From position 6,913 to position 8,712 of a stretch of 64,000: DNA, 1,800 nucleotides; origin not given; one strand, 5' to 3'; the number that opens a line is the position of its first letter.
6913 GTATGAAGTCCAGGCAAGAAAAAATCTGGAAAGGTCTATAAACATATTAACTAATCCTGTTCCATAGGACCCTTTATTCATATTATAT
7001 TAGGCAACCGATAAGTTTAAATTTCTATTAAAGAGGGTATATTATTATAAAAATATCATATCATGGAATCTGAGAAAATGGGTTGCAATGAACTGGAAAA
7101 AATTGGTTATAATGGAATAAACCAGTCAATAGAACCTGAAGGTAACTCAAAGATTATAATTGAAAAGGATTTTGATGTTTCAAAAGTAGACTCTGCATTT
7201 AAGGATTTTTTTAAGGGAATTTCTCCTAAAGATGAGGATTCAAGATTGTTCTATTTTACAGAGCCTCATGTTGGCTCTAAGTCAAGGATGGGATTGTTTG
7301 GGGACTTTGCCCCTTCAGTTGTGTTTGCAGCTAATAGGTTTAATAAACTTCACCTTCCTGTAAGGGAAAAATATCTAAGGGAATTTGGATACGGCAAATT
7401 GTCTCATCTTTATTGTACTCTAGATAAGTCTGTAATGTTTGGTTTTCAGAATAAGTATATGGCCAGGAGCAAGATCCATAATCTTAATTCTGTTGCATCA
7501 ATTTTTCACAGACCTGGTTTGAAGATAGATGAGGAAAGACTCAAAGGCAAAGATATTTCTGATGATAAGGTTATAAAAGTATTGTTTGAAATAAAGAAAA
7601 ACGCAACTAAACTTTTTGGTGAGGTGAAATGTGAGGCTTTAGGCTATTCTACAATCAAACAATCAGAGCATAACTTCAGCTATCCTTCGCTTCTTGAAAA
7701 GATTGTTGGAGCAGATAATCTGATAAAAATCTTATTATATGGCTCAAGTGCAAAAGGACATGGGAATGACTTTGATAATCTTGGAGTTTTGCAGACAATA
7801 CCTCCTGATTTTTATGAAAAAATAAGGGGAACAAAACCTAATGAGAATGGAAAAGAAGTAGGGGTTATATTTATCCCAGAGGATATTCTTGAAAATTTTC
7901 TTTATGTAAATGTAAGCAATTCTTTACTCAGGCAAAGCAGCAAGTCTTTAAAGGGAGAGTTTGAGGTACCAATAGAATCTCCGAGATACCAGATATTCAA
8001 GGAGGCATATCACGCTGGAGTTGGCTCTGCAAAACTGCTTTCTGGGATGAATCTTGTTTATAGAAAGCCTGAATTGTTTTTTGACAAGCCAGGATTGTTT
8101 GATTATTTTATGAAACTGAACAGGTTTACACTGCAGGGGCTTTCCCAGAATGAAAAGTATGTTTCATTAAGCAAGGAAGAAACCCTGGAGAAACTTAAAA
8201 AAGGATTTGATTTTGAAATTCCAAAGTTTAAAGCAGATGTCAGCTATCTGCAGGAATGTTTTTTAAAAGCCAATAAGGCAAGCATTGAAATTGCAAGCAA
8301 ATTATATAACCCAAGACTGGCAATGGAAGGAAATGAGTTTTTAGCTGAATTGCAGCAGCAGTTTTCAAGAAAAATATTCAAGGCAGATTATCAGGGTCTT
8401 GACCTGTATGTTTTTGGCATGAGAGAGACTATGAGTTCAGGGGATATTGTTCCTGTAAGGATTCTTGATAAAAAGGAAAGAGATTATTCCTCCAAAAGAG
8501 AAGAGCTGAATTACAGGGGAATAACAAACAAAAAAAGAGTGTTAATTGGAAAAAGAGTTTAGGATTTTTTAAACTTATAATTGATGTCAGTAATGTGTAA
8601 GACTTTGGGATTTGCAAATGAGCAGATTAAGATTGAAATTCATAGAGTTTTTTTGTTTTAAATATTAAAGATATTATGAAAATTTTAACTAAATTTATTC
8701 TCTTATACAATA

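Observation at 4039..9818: Second locus with the same logic: divergent tandem Lrp, kinase-containing CoaD-CoaE, paralogous HD hydrolase, nucleotidyltransferase and radical SAM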

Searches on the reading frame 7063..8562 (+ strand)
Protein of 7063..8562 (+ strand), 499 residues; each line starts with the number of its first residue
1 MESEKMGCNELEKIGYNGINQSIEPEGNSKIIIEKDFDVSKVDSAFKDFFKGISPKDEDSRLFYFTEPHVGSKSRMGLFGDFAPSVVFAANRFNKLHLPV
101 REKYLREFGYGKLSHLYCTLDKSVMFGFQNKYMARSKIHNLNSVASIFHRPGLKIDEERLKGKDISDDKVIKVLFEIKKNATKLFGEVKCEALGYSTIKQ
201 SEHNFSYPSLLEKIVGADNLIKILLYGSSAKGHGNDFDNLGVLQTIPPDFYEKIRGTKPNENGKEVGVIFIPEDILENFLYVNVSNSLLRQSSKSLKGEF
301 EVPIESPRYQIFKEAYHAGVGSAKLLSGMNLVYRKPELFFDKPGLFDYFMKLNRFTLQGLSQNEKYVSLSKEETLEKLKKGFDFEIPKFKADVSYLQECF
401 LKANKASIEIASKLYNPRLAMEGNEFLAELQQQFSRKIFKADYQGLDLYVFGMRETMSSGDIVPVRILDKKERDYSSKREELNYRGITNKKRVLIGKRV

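Call 4: search_protein_families(library=pfam, proteins=[window:7063-8562:+], max_evalue=0.01)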
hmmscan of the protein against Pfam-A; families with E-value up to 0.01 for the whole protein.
window:7063-8562:+ (499 aa): 0 families

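Call 5: search_protein_families(library=ncbifam, proteins=[window:7063-8562:+], max_evalue=0.01)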
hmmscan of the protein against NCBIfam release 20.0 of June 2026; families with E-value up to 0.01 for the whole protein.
window:7063-8562:+ (499 aa): 0 families

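Call 12: search_solved_structures(query=window:7063-8562:+, max_evalue=1, show_alignments=2)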
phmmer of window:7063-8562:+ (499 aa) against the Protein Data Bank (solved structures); distinct sequences matched with E-value up to 1: 0.

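Call 13: search_protein_families(library=padloc, proteins=[window:7063-8562:+], max_evalue=0.01)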
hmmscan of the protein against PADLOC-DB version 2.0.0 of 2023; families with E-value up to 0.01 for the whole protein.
window:7063-8562:+ (499 aa): 0 families

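Call 15: find_homologous_proteins(query=window:7063-8562:+)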
Query window:7063-8562:+ (499 aa): 28 proteins with E <= 0.001 among 8000 candidates.
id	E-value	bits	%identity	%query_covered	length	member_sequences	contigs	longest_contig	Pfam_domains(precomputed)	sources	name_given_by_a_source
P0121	0.0e+0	1100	100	99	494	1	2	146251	-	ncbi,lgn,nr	ncbi:MAG: hypothetical protein PHH54_00140 [Candidatus Nanoarchaeia archaeon]|nr:hypothetical protei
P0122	1.9e-247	840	76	98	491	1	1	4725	-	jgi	jgi:hypothetical protein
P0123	7.6e-221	752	68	98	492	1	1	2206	-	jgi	jgi:hypothetical protein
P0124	8.1e-218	742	68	98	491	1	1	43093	-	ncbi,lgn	ncbi:MAG: hypothetical protein ACP5OG_00300 [Candidatus Nanoarchaeia archaeon]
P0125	2.5e-197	675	63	96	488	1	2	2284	-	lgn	-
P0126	7.5e-174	597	56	97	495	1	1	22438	-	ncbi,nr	ncbi:hypothetical protein HYT23_04140 [Candidatus Pacearchaeota archaeon]|nr:hypothetical protein [C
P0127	3.7e-172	592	57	96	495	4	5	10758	-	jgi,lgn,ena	-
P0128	1.0e-164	567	56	96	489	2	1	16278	-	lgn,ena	-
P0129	2.7e-164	566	56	91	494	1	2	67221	-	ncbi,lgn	-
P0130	3.5e-164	565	53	96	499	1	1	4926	-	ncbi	-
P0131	5.0e-164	565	53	96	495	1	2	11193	-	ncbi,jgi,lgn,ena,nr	ncbi:MAG: hypothetical protein KKB31_03940 [Nanoarchaeota archaeon]|nr:hypothetical protein [Nanoarc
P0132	1.7e-162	560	53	96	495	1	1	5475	-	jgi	jgi:predicted nucleotidyltransferase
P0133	1.1e-161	557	52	100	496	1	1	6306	-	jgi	jgi:hypothetical protein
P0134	1.9e-153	530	51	95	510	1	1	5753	-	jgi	jgi:hypothetical protein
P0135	1.3e-150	521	56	85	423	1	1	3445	-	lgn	-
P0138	4.2e-142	493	49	96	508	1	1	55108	-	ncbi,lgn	ncbi:MAG: hypothetical protein ACP5N1_06210 [Candidatus Woesearchaeota archaeon]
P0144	1.4e-91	326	38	94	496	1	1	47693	-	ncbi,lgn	-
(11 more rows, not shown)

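Call 16: find_encoding_contigs(protein=P0124, flank=7000, max_places=2)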
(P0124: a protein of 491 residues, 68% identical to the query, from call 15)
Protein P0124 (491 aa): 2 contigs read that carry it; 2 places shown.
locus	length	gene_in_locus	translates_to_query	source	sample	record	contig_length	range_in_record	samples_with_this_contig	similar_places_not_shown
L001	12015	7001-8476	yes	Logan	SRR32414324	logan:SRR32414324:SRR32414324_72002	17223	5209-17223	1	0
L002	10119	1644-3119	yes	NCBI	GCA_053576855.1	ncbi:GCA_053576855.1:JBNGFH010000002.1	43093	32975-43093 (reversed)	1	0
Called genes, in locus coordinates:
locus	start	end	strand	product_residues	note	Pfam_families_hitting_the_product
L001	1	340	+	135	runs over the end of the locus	-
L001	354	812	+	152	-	-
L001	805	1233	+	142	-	-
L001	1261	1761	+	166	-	-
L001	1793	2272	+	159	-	-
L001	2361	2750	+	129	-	-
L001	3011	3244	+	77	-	-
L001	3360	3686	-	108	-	-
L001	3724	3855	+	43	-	-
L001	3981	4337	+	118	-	-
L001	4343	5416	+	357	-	PF01068:DNA_ligase_A_M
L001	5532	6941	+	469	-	PF00133:tRNA-synt_1, PF09334:tRNA-synt_1g, PF00133:tRNA-synt_1, PF09334:tRNA-synt_1g, PF00133:tRNA-synt_1, PF01406:tRNA-synt_1e, PF19303:Anticodon_3 (weak), PF08264:Anticodon_1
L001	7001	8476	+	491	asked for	-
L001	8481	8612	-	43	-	-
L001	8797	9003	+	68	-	-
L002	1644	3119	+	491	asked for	-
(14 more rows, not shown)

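Call 17: find_encoding_contigs(protein=P0138, flank=7000, max_places=2)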
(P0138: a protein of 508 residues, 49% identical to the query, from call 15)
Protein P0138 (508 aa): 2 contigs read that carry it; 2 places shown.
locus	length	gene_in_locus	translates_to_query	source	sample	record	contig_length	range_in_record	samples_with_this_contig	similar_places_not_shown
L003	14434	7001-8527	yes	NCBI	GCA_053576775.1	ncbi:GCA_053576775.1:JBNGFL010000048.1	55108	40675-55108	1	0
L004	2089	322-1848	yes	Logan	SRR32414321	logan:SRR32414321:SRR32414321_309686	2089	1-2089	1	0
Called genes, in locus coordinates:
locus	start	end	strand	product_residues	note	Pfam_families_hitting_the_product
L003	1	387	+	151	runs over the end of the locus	PF01230:HIT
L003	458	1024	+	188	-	-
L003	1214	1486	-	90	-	-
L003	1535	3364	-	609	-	PF13520:AA_permease_2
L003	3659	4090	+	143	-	PF00293:NUDIX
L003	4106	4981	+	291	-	PF00248:Aldo_ket_red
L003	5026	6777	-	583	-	PF08323:Glyco_transf_5 (weak), PF00343:Phosphorylase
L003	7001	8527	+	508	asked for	-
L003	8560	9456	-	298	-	-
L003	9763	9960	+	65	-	-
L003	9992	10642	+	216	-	-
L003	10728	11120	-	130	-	-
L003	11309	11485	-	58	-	-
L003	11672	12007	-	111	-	-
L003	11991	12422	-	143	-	-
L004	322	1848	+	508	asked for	-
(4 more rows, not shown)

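Call 18: find_encoding_contigs(protein=P0144, flank=7000, max_places=2)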
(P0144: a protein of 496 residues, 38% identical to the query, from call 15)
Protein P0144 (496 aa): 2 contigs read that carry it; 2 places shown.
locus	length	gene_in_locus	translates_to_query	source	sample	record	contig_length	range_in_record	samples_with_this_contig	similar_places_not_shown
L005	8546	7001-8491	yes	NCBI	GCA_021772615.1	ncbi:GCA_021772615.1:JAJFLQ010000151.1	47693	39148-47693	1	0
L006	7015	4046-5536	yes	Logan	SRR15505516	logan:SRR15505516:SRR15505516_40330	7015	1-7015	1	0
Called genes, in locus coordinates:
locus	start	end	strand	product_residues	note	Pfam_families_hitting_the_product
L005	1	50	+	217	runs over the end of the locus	PF07617:DUF1579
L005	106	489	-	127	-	-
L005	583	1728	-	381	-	PF14907:NTP_transf_5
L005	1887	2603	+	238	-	PF13499:EF-hand_7 (faint), PF00036:EF-hand_1 (faint), PF13405:EF-hand_6 (faint)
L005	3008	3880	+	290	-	PF00685:Sulfotransfer_1, PF13469:Sulfotransfer_3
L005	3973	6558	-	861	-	PF01551:Peptidase_M23, PF17957:Big_7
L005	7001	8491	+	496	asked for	-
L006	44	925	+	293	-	PF00685:Sulfotransfer_1, PF13469:Sulfotransfer_3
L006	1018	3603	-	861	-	PF01551:Peptidase_M23, PF17957:Big_7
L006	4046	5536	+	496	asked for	-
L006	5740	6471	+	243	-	-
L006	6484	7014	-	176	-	?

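Call 45: search_solved_structures(query=A4, max_evalue=1, show_alignments=2)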
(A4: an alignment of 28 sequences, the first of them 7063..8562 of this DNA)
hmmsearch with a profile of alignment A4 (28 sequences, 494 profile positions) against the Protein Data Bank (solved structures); distinct sequences matched with E-value up to 1: 0.
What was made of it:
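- Tried and rejected: A profile search for the 499-aa family also gave nothing (call 45).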

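Call 51: predict_structure(alignment_id=A4)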
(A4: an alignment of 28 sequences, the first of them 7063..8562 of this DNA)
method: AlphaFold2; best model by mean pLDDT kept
length: 499 residues; sequences in the alignment: 28
mean_pLDDT: 90.8   pTM: 0.88
mean pLDDT of the five models: 90.8, 90.3, 90.1, 89.7, 89.6
residues with pLDDT >= 90: 399; 70-90: 78; 50-70: 2; < 50: 20
segments of 3 or more residues with pLDDT < 50: 1-20
pLDDT, mean of each block of 10 residues (from residue 1): 28 30 81 95 97 86 96 96 95 94 94 93 91 90 95 93 88 97 97 97 95 97 88 82 97 96 93 98 90 94 95 95 94 91 87 95 87 95 96 97 98 95 96 96 96 92 96 94 93 93
secondary structure, 60 per line:
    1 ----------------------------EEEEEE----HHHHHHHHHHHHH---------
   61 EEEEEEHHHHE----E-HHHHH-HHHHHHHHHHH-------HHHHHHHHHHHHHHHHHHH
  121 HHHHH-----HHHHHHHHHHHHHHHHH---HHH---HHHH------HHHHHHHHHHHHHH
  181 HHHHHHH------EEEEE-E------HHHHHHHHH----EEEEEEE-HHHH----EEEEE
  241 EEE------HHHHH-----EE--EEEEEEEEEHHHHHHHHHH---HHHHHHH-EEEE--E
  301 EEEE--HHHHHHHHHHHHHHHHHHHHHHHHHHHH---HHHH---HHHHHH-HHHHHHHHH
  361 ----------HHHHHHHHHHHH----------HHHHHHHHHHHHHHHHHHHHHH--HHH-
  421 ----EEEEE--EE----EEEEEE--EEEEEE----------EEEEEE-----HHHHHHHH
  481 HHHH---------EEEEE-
elements in order: E29-34 H39-51 E61-66 H67-70 H78-82 H84-94 H102-125 H131-147 H157-160 H167-187 E194-198 H207-215 E220-226 H228-231 E236-243 H250-254 E264-272 H273-282 H286-292 E294-297 E300-304 H307-334 H338-341 H345-350 H352-360 H371-382 H393-414 E425-429 E438-443 E446-451 E462-467 H473-484 E494-498

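Call 54: fold_search(model_id=the predicted structure, library=pdb)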
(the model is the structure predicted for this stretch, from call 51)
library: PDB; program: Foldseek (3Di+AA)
matches with E <= 10: 298; with E <= 0.001: 0
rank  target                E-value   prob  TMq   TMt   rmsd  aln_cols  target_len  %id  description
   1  4ebk_A                4.5e-02  0.63  0.18  0.28  10.8       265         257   16  Crystal structure of aminoglycoside 4'-O-adenylyltransferase ANT(4')-IIb, tobramycin-bound (released 2012-04-04)
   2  9dbi_D                5.7e-02  0.63  0.14  0.29  17.2       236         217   12  Structure of Hailong HalB D21A/D23A mutant (released 2025-05-07)
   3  9dbi_C                1.3e-01  0.47  0.15  0.29  16.9       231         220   13  Structure of Hailong HalB D21A/D23A mutant (released 2025-05-07)
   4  7bxo_E                2.0e-01  0.85  0.12  0.39   5.5       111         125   15  Crystal structure of the toxin-antitoxin with AMP-PNP (released 2020-09-30)
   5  2c35_B                2.4e-01  0.91  0.10  0.26   4.6       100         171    6  Subunits Rpb4 and Rpb7 of human RNA polymerase II (released 2005-11-18)
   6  6m6u_A                3.0e-01  0.84  0.12  0.39   5.1       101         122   13  Crystal structure the toxin-antitoxin MntA-HpeT mutant-D39ED41E (released 2020-09-30)
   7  6ig2_C                3.0e-01  0.21  0.14  0.23  13.8       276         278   15  Structure of mitochondrial CDP-DAG synthase Tam41 complexed with CTP, delta 74, F240A (released 2019-07-10)
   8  7bxo_A                3.1e-01  0.80  0.12  0.38   5.2       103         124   16  Crystal structure of the toxin-antitoxin with AMP-PNP (released 2020-09-30)
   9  7ae9_E                3.6e-01  0.60  0.10  0.30   7.3       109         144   17  Crystal structure of mono-AMPylated HEPN(R46E) toxin in complex with MNT antitoxin (released 2020-12-30)
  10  3ez3_C                4.9e-01  0.08  0.16  0.20  21.6       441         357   11  Crystal Structure of Plasmodium vivax geranylgeranylpyrophosphate synthase PVX_092040 with zoledronate and IPP bound (released 2008-12-02)
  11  2bh2_A                6.2e-01  0.99  0.09  0.11   3.2        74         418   12  Crystal Structure of E. coli 5-methyluridine methyltransferase RumA in complex with ribosomal RNA substrate and S-aden (released 2005-03-30)
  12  4gp2_A                6.2e-01  0.08  0.15  0.19  17.5       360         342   11  Crystal structure of ISOPRENOID SYNTHASE A3MSH1 (TARGET EFI-501992) from pyrobaculum calidifontis complexed with DMAPP (released 2012-10-10)
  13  3zjy_C                7.6e-01  0.85  0.10  0.55   4.1        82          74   10  Crystal Structure of Importin 13 - RanGTP - eIF1A complex (released 2013-04-10)
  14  1yvc_MODEL_1_A        8.3e-01  0.97  0.10  0.61   4.0        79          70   14  Solution structure of the conserved protein from the gene locus MMP0076 of Methanococcus maripaludis. Northeas (released 2005-04-05)
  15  8aaj_C                8.3e-01  0.51  0.09  0.33  13.5        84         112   12  Crystal structure of the Pyrococcus abyssi RPA (apo form) (released 2023-05-03)
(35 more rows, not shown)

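Call 73: find_encoding_contigs(protein=P0129, flank=6000, max_places=1)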
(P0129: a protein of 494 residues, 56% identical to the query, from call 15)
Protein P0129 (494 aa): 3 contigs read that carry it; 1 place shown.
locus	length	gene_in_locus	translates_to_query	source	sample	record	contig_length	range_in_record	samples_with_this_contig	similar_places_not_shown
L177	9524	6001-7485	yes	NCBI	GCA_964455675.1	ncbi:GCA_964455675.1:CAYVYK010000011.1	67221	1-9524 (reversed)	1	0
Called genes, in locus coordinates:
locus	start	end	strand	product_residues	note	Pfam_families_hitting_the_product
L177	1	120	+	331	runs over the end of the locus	PF00535:Glycos_transf_2, PF10111:Glyco_tranf_2_2, PF13506:Glyco_transf_21 (faint), PF13641:Glyco_tranf_2_3, PF13632:Glyco_trans_2_3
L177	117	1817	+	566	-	-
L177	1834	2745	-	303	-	-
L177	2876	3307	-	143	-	-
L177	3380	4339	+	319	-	PF01073:3Beta_HSD, PF01370:Epimerase, PF02719:Polysacc_synt_2, PF04321:RmlD_sub_bind (faint), PF05368:NmrA (weak), PF07993:NAD_binding_4, PF13460:NAD_binding_10, PF16363:GDP_Man_Dehyd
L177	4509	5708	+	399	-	PF01926:MMR_HSR1, PF02421:FeoB_N (faint), PF08438:YGR210-like_G4, PF02824:TGS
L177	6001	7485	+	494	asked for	-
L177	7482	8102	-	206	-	PF13412:HTH_24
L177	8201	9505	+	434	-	-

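Call 74: find_encoding_contigs(protein=P0126, flank=6000, max_places=1)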
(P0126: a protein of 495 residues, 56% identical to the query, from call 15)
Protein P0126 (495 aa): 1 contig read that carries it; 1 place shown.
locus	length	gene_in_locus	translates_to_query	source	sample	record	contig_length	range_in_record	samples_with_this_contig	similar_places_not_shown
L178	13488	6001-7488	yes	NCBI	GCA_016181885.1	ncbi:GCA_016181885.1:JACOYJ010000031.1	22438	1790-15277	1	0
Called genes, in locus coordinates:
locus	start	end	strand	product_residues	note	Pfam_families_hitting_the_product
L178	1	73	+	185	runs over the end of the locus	PF00186:DHFR_1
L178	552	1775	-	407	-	PF00266:Aminotran_5, PF00155:Aminotran_1_2 (faint)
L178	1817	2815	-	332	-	PF13207:AAA_17 (weak), PF13238:AAA_18, PF00383:dCMP_cyt_deam_1, PF14437:MafB19-deam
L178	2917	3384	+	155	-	-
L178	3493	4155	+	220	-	PF12705:PDDEXK_1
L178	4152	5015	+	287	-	-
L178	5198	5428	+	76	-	-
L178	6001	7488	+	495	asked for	-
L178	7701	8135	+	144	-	PF13473:Cupredoxin_1, PF07731:Cu-oxidase_2 (faint), PF00127:Copper-bind (weak), PF07732:Cu-oxidase_3 (weak)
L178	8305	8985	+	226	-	PF02592:Vut_1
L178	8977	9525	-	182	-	-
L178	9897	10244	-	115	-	-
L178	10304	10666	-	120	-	-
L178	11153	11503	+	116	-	PF03477:ATP-cone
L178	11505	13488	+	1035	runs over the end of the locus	PF00317:Ribonuc_red_lgN (faint), PF02867:Ribonuc_red_lgC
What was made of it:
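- The NTase-like gene sits in five other contexts (calls 16-18, 73, 74).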
